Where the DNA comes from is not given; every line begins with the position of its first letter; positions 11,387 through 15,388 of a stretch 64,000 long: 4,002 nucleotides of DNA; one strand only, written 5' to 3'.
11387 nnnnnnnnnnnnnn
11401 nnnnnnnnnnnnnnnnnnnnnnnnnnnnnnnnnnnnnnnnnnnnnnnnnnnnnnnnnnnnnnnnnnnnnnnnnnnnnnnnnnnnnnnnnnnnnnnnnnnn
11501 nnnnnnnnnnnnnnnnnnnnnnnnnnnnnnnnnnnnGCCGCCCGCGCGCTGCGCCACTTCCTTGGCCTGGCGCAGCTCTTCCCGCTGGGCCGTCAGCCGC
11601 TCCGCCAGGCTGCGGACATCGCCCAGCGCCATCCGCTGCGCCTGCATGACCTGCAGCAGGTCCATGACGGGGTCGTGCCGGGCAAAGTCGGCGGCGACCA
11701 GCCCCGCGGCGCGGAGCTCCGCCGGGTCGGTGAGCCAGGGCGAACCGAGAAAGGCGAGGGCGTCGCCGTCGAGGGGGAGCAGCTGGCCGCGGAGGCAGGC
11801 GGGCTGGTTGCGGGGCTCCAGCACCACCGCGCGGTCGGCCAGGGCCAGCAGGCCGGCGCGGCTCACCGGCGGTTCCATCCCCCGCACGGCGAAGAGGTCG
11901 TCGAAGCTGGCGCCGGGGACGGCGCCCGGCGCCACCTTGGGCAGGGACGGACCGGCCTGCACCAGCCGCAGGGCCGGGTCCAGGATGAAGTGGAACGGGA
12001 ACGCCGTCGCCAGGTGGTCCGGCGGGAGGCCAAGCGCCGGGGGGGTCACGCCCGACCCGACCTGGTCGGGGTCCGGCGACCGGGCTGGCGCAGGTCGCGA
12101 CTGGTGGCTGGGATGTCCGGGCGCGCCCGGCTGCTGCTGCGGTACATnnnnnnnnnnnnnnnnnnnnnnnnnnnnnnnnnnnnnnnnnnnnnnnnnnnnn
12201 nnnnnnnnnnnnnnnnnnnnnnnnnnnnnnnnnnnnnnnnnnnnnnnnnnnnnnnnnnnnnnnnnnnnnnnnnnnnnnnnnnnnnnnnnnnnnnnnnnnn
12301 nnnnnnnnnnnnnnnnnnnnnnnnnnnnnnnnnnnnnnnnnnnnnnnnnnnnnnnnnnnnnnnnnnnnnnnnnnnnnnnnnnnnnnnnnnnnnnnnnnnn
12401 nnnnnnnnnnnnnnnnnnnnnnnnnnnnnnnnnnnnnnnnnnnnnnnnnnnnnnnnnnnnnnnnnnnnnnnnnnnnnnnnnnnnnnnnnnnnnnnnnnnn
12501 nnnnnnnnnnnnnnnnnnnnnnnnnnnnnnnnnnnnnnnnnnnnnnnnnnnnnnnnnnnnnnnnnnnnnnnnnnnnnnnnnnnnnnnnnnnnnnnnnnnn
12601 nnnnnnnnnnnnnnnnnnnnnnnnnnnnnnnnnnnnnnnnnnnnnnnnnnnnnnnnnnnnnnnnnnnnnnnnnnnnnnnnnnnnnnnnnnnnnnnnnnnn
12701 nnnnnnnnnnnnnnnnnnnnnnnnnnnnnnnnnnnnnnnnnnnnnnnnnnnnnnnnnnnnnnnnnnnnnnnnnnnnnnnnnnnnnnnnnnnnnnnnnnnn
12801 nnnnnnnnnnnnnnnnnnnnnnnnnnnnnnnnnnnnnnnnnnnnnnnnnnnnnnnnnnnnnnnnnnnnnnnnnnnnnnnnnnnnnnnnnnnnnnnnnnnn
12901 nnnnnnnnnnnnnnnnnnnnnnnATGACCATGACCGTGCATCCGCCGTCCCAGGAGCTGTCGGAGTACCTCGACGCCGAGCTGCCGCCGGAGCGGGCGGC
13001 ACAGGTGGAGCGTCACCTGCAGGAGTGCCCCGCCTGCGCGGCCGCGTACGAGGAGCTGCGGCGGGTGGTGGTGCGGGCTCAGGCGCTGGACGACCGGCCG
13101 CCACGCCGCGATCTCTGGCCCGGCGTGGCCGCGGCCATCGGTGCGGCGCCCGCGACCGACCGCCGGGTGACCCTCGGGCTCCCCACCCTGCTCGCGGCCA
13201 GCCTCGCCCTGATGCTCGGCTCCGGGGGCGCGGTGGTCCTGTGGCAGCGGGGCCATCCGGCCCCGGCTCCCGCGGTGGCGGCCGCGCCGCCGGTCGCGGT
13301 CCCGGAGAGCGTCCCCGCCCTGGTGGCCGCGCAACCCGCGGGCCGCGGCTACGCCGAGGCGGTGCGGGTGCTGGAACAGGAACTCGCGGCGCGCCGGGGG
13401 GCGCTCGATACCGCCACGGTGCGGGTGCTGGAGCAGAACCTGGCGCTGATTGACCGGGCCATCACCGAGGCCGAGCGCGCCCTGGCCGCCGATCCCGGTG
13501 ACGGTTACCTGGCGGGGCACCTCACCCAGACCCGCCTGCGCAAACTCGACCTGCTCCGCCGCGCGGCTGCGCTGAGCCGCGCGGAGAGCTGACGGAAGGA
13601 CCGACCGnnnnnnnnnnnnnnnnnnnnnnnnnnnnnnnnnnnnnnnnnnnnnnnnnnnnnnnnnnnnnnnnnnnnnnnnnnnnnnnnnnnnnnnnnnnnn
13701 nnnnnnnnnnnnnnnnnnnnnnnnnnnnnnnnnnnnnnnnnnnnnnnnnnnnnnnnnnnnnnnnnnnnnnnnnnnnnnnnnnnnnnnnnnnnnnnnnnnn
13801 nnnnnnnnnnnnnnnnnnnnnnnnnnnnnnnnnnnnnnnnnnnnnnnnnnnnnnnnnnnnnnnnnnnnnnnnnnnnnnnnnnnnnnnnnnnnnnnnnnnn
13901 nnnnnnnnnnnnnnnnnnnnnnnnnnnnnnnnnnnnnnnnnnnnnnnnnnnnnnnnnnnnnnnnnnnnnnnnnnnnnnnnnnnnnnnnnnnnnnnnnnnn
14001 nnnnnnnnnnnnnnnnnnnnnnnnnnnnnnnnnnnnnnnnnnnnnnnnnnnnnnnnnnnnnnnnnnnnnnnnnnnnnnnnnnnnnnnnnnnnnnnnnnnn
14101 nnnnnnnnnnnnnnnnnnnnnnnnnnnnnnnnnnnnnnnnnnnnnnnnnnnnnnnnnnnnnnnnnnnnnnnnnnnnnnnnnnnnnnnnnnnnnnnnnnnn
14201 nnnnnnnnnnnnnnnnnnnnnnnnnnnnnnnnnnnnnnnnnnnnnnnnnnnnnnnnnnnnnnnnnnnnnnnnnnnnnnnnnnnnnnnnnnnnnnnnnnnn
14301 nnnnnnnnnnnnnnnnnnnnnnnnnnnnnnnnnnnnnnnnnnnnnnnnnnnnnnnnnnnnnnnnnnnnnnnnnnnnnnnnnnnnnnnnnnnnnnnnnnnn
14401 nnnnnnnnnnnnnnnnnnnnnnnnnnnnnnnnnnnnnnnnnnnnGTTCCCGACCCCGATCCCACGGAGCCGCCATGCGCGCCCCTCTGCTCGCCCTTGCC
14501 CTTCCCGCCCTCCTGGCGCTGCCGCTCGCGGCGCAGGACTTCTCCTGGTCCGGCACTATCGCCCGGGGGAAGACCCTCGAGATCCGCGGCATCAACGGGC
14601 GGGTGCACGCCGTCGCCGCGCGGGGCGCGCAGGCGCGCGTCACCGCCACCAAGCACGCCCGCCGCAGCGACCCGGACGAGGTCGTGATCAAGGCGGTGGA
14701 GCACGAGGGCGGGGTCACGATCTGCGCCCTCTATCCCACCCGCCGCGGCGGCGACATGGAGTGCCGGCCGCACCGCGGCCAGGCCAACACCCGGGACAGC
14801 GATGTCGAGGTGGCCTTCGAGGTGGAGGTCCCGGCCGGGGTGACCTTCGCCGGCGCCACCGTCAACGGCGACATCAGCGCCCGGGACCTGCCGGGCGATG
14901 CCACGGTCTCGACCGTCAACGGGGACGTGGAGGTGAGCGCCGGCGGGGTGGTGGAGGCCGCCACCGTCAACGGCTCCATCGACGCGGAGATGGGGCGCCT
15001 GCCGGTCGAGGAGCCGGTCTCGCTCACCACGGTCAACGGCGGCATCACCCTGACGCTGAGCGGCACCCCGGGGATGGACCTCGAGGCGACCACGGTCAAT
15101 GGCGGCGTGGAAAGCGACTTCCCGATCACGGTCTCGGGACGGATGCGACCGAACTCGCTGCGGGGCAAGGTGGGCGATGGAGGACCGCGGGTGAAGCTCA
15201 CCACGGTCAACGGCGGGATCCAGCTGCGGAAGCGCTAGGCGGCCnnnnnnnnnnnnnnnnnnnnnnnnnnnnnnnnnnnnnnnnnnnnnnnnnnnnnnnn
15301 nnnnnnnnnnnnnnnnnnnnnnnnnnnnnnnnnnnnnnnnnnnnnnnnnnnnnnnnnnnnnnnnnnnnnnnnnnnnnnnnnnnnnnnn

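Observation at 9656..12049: HNOBA-like sensor fused to a kinase core that lacks the phospho-accepting histidine, with no H-NOX partner nearby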

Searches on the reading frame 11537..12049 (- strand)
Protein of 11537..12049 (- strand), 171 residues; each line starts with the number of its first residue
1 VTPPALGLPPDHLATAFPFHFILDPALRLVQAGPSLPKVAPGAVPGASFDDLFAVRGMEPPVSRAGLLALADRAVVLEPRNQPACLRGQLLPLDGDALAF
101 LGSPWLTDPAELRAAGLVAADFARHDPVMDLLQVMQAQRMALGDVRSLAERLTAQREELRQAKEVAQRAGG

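Call 38: find_related_loci(query=A3, collection=genome_contigs, flank=6000)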
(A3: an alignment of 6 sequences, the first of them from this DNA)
Query A3 (162 aa) in genome_contigs; peptide patterns used: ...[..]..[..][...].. (x = any residue, [..] = any of these).
113 stretches matched a pattern; 75 encode a relative of the query (tblastn E <= 1e-3); 75 distinct loci.
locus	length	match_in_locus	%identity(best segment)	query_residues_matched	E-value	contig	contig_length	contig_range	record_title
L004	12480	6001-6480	50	2-162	6e-40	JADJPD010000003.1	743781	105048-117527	MAG: Gemmatimonadetes bacterium isolate Fred_18-Q3-R57-64_BATAC.299 tig00003848-10-7432600, whole genome shotgun sequenc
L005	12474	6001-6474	47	6-162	2e-39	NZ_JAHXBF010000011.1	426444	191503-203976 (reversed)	Hyalangium versicolor strain H56D21 NODE_11_length_426444_cov_23.186626, whole genome shotgun sequence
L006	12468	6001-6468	48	6-162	1e-38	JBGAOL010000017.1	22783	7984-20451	MAG: Gemmatimonadales bacterium isolate MAG_MBR_H10.49 MBRH10-49_opera_contig_7864, whole genome shotgun sequence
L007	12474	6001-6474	47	6-162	1e-36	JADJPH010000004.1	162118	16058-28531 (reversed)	MAG: Candidatus Fredericiella danica isolate Fred_BATAC.359 tig00014647-10-1629290, whole genome shotgun sequence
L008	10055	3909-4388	44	4-162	2e-35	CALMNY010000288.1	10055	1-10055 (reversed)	MAG TPA_asm: uncultured Candidatus Competibacteraceae bacterium isolate SRR8868559_bin.111_CONCOCT_v1.1_MAG genome assem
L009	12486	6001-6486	43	2-162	2e-33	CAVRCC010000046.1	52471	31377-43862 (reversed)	MAG: uncultured Gammaproteobacteria bacterium isolate MFD00032.bin.3.53 genome assembly, contig: contig_50692, whole gen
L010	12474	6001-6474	42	6-162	1e-32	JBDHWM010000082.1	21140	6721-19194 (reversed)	MAG: Caldilinea sp. isolate AS-MICRO-3CA.126 NODE_11028_length_21140_cov_26.018317, whole genome shotgun sequence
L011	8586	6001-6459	44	8-159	8e-33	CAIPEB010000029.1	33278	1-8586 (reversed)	MAG: uncultured Planctomycetaceae bacterium isolate LaPlata-15m-b_bin-253 genome assembly, contig: bin-253:029/789, whol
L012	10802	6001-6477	42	2-159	1e-31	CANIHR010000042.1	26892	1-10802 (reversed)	MAG: Bryobacterales bacterium isolate RE-9nov16-157 genome assembly, contig: RE-9nov16-C3289, whole genome shotgun seque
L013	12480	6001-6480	48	2-160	1e-31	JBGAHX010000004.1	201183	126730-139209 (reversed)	MAG: Gemmatimonadaceae bacterium isolate MAG_MBR_H125.88 MBRH125-88_opera_contig_432, whole genome shotgun sequence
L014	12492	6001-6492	47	3-162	2e-31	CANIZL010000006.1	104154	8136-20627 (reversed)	MAG: Verrucomicrobia bacterium isolate RH-18aug17-364 genome assembly, contig: RH-18aug17-C371, whole genome shotgun seq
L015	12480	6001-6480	48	2-160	1e-31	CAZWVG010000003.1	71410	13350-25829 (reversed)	MAG TPA_asm: uncultured Gemmatimonadaceae bacterium isolate binchicken_co322_18 genome assembly, contig: NODE_721_length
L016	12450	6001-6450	45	13-162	3e-31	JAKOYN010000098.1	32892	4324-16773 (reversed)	MAG: Pseudomonadota bacterium isolate USOA5_maxbin.083 k201_1015314, whole genome shotgun sequence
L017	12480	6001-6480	43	4-162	3e-31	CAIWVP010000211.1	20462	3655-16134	MAG: uncultured Verrucomicrobia bacterium isolate Ja2_bin-1724 genome assembly, contig: bin-1724:211/211, whole genome s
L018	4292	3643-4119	46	5-162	1e-30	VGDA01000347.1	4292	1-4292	MAG: Alphaproteobacteria bacterium isolate K_DeepCast_35m_m2_271 K_DeepCast_35m_m2_271_Ga0194129_10032919, whole genome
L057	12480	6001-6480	44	6-162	2e-36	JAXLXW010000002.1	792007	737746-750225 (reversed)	MAG: Gemmatimonadaceae bacterium isolate STL-GEM2 C1.234.fa-2, whole genome shotgun sequence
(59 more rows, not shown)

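Call 51: search_solved_structures(query=window:11537-12049:-, max_evalue=0.01, show_alignments=2)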
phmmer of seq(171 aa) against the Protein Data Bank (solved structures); distinct sequences matched with E-value up to 0.01: 8.
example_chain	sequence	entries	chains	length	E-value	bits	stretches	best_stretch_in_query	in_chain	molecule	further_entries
2p04_A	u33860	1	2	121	2e-12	50.9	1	1-117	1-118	signal transduction histidine kinase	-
2p08_A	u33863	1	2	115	4.5e-10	43.3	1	8-117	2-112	signal transduction histidine kinase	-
9oxn_B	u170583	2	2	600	2.1e-06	31.3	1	10-139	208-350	Guanylate cyclase soluble subunit beta-1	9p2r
6pas_B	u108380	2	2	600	2.3e-06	31.2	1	10-139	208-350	Soluble guanylyl cyclase beta-1 subunit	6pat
6pas_A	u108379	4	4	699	5.3e-06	30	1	14-162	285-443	Soluble guanylyl cyclase alpha-1 subunit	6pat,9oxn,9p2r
6jt0_B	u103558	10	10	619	6.5e-06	29.8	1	10-137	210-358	Guanylate cyclase soluble subunit beta-1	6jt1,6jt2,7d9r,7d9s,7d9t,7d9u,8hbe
6jt0_A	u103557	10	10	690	4.9e-05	26.9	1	6-165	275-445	Guanylate cyclase soluble subunit alpha-1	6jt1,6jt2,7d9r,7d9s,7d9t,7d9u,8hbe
4gj4_A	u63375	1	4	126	0.00047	23.7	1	13-121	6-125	Soluble guanylyl cyclase alpha-1 subunit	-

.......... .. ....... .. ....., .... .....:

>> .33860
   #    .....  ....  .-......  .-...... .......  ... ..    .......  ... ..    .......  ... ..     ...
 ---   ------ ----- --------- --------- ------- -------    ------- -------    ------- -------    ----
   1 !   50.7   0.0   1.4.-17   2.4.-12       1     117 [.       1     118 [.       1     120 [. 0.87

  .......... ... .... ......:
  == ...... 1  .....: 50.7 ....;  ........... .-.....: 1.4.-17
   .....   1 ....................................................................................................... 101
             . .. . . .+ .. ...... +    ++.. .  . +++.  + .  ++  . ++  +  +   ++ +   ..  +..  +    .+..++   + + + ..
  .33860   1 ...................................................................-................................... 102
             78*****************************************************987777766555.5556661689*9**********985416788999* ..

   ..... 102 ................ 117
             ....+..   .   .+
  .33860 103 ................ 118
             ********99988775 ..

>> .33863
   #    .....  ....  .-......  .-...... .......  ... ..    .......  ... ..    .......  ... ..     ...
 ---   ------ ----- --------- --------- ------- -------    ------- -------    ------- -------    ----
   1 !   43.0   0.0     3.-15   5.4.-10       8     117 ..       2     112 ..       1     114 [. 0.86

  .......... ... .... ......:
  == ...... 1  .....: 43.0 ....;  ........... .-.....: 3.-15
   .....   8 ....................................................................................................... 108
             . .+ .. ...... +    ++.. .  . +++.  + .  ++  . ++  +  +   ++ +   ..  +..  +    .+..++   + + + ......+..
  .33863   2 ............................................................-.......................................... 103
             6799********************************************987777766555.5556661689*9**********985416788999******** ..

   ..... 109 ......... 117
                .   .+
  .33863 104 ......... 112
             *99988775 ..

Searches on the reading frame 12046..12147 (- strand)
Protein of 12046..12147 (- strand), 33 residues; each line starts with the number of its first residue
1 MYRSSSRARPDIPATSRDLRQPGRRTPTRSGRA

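Call 72: search_protein_families(library=pfam, proteins=[window:12046-12147:-], max_evalue=0.01)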
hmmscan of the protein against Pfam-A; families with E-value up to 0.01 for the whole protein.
window:12046-12147:- (33 aa): 0 families

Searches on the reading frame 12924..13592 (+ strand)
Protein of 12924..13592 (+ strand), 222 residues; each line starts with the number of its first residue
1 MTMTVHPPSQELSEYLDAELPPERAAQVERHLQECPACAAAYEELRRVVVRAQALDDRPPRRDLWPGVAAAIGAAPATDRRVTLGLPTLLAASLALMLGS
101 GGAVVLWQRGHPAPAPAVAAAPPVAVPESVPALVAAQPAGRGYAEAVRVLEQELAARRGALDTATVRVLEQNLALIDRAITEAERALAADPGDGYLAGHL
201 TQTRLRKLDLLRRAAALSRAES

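Call 72: search_protein_families(library=pfam, proteins=[window:12924-13592:+], max_evalue=0.01)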
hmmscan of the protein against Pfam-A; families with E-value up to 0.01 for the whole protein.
window:12924-13592:+ (222 aa): 1 family
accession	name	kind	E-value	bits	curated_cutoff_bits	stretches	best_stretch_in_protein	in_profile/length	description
PF13490.11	zf-HC2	-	1.4e-09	38.3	22.2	1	12-39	8-35/35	Putative zinc-finger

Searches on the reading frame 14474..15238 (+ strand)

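Call 72: search_protein_families(library=pfam, proteins=[window:14474-15238:+], max_evalue=0.01)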
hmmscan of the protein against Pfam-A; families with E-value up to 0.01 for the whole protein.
window:14474-15238:+ (254 aa): 1 family
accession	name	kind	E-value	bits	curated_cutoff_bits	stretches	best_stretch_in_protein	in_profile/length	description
PF13349.12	DUF4097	-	2.1e-06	27.7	22.9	1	132-251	127-246/247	Toastrack DUF4097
